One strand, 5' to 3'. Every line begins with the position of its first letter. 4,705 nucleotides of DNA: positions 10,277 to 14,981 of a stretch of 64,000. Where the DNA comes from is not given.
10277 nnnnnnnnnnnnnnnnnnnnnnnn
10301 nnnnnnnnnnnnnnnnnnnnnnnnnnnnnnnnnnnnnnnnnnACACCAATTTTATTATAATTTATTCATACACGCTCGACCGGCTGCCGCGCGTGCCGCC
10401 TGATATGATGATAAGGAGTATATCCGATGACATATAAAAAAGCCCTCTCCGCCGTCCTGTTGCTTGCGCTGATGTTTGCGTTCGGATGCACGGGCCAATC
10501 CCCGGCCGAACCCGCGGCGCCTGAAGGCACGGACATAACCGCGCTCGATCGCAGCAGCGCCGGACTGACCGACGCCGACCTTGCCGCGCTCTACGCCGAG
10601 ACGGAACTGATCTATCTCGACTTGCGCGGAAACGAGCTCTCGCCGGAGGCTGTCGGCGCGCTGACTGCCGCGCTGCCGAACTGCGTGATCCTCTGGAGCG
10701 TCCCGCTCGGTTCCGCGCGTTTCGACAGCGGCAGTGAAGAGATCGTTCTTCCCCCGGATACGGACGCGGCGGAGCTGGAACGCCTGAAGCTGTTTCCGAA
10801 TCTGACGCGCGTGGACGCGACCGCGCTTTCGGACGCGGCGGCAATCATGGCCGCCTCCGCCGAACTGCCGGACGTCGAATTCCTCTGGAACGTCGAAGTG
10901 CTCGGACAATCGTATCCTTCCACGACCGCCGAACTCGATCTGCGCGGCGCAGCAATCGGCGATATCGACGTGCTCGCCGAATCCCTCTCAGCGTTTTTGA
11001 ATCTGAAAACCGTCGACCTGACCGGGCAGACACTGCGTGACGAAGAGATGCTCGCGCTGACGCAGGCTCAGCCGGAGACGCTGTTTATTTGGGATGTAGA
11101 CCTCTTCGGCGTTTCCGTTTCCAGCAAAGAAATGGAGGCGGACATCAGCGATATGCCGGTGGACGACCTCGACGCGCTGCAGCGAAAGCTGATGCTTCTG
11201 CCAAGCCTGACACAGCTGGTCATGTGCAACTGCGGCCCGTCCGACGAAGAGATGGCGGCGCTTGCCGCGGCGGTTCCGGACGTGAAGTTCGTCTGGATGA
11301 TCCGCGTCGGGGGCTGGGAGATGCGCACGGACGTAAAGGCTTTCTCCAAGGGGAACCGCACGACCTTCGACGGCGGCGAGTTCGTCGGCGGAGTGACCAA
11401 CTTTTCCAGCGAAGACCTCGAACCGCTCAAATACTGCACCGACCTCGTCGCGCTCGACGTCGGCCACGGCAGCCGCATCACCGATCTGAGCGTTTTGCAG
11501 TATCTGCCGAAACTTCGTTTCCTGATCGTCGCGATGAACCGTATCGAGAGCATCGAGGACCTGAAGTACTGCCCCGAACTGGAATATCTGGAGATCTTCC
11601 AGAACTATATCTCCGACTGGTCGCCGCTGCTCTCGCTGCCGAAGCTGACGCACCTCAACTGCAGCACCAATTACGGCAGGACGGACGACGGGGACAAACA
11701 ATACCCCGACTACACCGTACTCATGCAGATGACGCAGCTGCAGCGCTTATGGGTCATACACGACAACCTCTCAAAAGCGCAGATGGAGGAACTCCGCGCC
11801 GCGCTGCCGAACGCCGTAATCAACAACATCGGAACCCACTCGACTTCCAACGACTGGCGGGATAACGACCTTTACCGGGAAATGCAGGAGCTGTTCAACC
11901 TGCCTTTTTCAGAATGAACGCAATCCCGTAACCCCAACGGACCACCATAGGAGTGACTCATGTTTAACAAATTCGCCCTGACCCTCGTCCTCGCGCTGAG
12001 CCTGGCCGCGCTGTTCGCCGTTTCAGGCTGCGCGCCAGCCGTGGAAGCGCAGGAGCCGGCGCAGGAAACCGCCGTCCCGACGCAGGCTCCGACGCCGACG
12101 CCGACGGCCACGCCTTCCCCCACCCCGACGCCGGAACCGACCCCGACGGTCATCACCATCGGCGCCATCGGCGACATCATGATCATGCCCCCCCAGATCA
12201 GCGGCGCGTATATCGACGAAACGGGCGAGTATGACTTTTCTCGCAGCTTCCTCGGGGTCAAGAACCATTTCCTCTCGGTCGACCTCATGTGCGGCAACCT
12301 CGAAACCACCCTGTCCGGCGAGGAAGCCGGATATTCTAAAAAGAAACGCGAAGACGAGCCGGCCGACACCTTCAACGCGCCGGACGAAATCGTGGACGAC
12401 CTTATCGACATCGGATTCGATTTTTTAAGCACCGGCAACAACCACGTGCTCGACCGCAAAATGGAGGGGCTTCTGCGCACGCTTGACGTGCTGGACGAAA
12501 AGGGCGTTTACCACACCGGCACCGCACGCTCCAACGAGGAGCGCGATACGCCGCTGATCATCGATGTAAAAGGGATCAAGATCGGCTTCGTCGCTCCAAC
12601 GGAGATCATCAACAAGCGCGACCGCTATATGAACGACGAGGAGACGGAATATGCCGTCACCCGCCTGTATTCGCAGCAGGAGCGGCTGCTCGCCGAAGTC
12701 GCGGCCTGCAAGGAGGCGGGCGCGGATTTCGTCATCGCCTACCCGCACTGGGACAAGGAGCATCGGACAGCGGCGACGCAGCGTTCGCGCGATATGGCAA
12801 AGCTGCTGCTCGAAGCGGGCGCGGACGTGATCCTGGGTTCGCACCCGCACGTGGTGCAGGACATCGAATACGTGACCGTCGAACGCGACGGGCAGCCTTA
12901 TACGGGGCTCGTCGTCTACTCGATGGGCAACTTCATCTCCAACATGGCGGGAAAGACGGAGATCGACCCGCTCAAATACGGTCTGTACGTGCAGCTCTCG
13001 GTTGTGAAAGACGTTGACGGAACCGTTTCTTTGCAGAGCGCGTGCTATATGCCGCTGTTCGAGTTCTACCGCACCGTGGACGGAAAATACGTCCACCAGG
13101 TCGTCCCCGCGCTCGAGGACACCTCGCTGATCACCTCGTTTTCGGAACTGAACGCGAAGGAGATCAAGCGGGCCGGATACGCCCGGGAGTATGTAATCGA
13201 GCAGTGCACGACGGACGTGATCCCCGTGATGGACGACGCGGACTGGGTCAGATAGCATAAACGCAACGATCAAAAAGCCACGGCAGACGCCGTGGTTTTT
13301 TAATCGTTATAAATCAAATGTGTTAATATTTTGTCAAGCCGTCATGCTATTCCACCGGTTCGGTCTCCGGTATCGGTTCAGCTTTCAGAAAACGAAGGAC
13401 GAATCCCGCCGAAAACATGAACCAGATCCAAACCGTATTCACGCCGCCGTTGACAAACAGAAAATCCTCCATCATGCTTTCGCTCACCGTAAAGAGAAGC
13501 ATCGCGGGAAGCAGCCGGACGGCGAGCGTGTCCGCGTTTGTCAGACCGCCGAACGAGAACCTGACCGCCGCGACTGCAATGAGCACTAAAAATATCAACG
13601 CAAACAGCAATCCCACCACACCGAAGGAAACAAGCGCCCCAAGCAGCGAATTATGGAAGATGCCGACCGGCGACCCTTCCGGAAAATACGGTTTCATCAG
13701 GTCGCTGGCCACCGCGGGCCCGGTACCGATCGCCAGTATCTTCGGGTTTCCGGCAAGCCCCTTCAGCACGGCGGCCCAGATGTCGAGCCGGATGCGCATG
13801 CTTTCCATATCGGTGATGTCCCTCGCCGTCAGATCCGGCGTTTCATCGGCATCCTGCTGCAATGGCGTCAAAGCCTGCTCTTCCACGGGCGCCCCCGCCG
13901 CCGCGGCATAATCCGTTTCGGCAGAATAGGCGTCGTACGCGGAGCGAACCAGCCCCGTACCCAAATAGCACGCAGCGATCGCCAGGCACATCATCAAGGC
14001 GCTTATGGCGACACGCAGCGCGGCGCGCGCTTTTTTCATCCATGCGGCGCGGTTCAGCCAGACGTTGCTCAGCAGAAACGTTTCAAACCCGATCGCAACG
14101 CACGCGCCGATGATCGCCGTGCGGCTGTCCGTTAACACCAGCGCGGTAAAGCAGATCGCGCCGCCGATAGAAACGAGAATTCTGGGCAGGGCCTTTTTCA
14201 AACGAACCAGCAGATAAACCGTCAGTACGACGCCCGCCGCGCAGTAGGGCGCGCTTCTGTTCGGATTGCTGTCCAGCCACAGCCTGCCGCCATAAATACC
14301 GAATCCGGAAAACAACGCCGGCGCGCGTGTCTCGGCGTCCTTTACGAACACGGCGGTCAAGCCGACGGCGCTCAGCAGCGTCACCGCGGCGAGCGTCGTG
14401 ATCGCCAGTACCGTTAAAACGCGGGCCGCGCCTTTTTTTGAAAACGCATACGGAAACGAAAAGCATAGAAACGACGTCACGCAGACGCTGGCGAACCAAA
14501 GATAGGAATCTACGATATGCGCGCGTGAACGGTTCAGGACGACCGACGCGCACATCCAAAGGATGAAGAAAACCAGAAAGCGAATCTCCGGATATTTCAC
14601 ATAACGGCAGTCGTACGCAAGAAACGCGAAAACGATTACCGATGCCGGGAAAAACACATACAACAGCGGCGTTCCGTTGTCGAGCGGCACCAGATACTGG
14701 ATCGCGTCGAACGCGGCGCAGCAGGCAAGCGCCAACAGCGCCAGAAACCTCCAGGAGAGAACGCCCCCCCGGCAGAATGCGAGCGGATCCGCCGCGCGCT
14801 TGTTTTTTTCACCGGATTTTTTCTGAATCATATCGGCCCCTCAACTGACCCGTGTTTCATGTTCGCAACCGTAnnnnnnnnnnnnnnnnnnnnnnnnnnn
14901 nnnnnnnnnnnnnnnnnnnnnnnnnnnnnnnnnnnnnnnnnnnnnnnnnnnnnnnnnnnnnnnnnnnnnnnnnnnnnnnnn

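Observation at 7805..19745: Envelope-glycan locus assembled from a duplicated gene pair (NAGPA/LmbE-like exoprotein + CapA-like phosphoesterase) around a ligase-like protein, a GT14 transferase and an LRR lipoprotein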

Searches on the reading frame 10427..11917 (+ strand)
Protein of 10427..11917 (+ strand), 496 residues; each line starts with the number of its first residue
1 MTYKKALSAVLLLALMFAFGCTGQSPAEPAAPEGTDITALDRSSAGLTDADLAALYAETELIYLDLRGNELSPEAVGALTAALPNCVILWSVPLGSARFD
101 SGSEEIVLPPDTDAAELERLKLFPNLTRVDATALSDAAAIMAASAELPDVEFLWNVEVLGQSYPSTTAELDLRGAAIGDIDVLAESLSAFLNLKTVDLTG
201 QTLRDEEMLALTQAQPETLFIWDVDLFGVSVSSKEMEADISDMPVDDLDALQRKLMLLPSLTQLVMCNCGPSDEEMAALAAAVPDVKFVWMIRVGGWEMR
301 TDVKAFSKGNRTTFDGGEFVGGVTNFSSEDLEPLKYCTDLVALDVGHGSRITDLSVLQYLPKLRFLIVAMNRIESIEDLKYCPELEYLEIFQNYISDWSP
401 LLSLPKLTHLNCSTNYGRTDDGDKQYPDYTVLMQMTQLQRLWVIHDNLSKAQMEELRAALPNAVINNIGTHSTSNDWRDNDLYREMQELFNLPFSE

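Call 3: search_protein_families(library=pfam, proteins=[window:10427-11917:+], max_evalue=0.01)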
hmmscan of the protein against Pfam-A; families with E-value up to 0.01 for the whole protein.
window:10427-11917:+ (496 aa): 4 families
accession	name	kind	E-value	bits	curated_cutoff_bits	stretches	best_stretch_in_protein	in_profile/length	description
PF12799.13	LRR_4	-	3.3e-17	62.5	27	3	361-401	1-42/44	Leucine Rich repeats (2 copies)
PF23598.1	LRR_14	-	2e-05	24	40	1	350-465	228-345/353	Leucine-rich repeat region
PF14580.12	LRR_9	-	0.00016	21.7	30.5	0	350-429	53-134/175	Leucine-rich repeat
PF13855.12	LRR_8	-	0.0029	17.8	27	0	361-415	1-59/61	Leucine rich repeat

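Call 47: search_protein_families(library=ncbifam, proteins=[window:10427-11917:+], max_evalue=0.01)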
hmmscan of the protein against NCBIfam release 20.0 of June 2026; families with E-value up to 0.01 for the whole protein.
window:10427-11917:+ (496 aa): 5 families
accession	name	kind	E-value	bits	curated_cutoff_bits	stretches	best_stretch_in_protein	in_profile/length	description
NF033189.1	internalin_A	exception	3.6e-06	25.6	1600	1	329-412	285-367/799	class 1 internalin InlA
NF033188.1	internalin_H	exception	1.2e-05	24.2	1050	1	343-415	147-218/548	InlH/InlC2 family class 1 internalin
NF033190.2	inl_like_NEAT_1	exception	2e-05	23.1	1275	1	347-472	315-435/754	NEAT domain-containing leucine-rich repeat protein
NF033187.0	internalin_J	exception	0.00023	19.6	1700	1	339-417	94-169/846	class 1 internalin InlJ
NF038076.1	fam_STM4015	hypoth_equivalog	0.0011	18.1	275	0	434-478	231-275/290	STM4015 family protein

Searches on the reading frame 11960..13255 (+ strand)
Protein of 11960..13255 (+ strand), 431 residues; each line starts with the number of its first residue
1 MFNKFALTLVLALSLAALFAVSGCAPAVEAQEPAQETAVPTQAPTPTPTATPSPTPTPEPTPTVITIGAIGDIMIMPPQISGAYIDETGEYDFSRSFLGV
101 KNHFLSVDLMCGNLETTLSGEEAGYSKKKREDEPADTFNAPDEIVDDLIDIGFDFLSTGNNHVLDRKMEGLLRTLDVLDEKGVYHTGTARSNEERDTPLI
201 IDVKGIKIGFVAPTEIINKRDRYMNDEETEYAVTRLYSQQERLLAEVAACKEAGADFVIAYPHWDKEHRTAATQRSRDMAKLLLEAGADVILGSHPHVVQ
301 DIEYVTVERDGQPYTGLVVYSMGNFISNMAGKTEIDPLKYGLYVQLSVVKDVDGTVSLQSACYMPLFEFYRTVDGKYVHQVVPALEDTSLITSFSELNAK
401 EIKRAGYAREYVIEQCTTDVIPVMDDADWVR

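Call 3: search_protein_families(library=pfam, proteins=[window:11960-13255:+], max_evalue=0.01)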
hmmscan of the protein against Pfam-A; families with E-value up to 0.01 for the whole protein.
window:11960-13255:+ (431 aa): 1 family
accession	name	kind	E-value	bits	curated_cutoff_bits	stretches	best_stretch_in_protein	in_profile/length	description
PF09587.15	PGA_cap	-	5.8e-63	213.2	27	1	66-328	1-254/255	Bacterial capsule synthesis protein PGA_cap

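Call 47: search_protein_families(library=ncbifam, proteins=[window:11960-13255:+], max_evalue=0.01)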
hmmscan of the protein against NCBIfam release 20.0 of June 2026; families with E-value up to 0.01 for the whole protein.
window:11960-13255:+ (431 aa): 4 families
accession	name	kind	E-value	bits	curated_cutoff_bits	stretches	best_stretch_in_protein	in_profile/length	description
NF038314.1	epimerase_MslH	equivalog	9.3e-13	47.3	700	2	106-202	35-128/439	lasso peptide C-terminal Trp epimerase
NF052345.1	S_layer_anammox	exception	0.0021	15.5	1400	1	35-85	1285-1333/1596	Kustd1514 family S-layer glycoprotein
NF053526.1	Myco_lipo_LppK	equivalog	0.005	16.8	125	1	8-64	7-60/167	lipoprotein LppK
NF041057.1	Rcas_1661_fam_Se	equivalog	0.0094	15.5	190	0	15-66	3-55/247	Rcas_1661 family thioredoxin-like (seleno)lipoprotein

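Call 49: search_solved_structures(query=window:11960-13255:+, max_evalue=0.1, show_alignments=1)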
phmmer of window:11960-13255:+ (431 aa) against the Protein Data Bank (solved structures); distinct sequences matched with E-value up to 0.1: 3.
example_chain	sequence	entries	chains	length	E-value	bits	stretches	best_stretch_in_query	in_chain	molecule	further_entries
8gqb_A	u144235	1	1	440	2e-05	27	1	140-206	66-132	Poly-gamma-glutamate synthesis protein (Capsule biosynthesis protein)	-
8gq9_A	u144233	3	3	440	2.1e-05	26.9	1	140-206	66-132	Poly-gamma-glutamate synthesis protein (Capsule biosynthesis protein)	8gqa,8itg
8ith_A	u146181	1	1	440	0.00016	24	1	140-206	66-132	Poly-gamma-glutamate synthesis protein (Capsule biosynthesis protein)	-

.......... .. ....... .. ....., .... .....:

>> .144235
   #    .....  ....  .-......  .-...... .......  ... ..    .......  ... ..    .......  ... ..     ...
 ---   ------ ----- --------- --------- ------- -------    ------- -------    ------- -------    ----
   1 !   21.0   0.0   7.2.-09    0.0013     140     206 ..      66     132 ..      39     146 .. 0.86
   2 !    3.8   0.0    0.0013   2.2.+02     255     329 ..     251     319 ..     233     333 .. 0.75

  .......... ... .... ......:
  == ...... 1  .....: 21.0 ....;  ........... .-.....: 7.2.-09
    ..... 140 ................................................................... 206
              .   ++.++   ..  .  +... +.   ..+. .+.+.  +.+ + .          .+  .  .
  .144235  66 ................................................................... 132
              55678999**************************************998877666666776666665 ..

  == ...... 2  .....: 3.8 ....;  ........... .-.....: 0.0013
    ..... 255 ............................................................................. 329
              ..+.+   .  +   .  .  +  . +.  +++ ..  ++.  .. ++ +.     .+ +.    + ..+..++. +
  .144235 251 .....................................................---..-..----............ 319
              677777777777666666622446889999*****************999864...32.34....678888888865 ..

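Call 68: search_solved_structures(query=A4, max_evalue=0.01, show_alignments=1)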
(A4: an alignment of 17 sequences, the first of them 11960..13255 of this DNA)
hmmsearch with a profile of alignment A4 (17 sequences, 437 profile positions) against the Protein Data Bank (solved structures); distinct sequences matched with E-value up to 0.01: 4.
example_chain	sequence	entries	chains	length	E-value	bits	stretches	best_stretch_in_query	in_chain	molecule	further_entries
8gq9_A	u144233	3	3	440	1e-08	37.7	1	107-220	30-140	Poly-gamma-glutamate synthesis protein (Capsule biosynthesis protein)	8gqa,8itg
8gqb_A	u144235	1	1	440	1e-08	37.7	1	107-220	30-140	Poly-gamma-glutamate synthesis protein (Capsule biosynthesis protein)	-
8ith_A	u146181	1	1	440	1.7e-07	33.7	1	107-220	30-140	Poly-gamma-glutamate synthesis protein (Capsule biosynthesis protein)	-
3gve_A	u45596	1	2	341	0.0001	24.5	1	252-310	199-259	YfkN protein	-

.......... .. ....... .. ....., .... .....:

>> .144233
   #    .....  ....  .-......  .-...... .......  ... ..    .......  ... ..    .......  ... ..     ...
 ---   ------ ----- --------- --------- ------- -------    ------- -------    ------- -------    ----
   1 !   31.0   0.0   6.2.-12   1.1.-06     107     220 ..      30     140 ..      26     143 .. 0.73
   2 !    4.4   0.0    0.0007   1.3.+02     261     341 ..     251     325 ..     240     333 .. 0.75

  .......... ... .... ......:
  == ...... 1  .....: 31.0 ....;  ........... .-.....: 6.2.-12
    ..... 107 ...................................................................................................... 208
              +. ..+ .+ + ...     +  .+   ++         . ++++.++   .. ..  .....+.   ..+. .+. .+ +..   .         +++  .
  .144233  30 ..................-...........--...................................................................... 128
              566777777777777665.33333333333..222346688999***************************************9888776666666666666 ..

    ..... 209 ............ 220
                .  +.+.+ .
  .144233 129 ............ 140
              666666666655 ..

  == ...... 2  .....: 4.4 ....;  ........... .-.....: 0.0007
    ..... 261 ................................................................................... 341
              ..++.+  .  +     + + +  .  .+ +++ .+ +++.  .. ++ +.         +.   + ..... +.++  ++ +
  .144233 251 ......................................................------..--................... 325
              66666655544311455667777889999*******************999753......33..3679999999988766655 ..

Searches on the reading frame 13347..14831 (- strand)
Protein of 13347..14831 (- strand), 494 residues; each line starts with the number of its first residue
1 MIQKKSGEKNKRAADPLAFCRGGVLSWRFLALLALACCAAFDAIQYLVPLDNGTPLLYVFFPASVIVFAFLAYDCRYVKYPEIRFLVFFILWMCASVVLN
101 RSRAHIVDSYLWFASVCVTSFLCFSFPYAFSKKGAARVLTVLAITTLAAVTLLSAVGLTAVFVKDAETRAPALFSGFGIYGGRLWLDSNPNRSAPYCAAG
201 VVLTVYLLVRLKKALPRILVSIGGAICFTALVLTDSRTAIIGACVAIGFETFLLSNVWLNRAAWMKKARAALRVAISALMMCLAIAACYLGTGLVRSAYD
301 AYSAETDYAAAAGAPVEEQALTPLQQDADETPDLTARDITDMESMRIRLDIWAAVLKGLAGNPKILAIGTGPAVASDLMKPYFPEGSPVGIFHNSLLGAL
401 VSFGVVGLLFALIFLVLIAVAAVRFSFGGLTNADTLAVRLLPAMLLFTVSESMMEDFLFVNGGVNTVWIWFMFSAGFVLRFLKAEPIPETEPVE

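Call 3: search_protein_families(library=pfam, proteins=[window:13347-14831:-], max_evalue=0.01)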
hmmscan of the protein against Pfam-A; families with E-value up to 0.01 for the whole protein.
window:13347-14831:- (494 aa): 1 family
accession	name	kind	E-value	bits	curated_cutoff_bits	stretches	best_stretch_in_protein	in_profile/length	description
PF04932.20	Wzy_C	-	7.9e-13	48.9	31.7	1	225-411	4-148/149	O-Antigen ligase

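Call 47: search_protein_families(library=ncbifam, proteins=[window:13347-14831:-], max_evalue=0.01)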
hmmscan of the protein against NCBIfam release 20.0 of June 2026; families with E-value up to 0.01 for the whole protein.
window:13347-14831:- (494 aa): 2 families
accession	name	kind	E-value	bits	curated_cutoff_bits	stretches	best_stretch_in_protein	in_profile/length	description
NF037933.1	EpaQ_fam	subfamily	0.00034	20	100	1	379-467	284-367/377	EpaQ family protein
TIGR00947.1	2A73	equivalog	0.0031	16.6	366.4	1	188-288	169-268/425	IctB family putative bicarbonate transporter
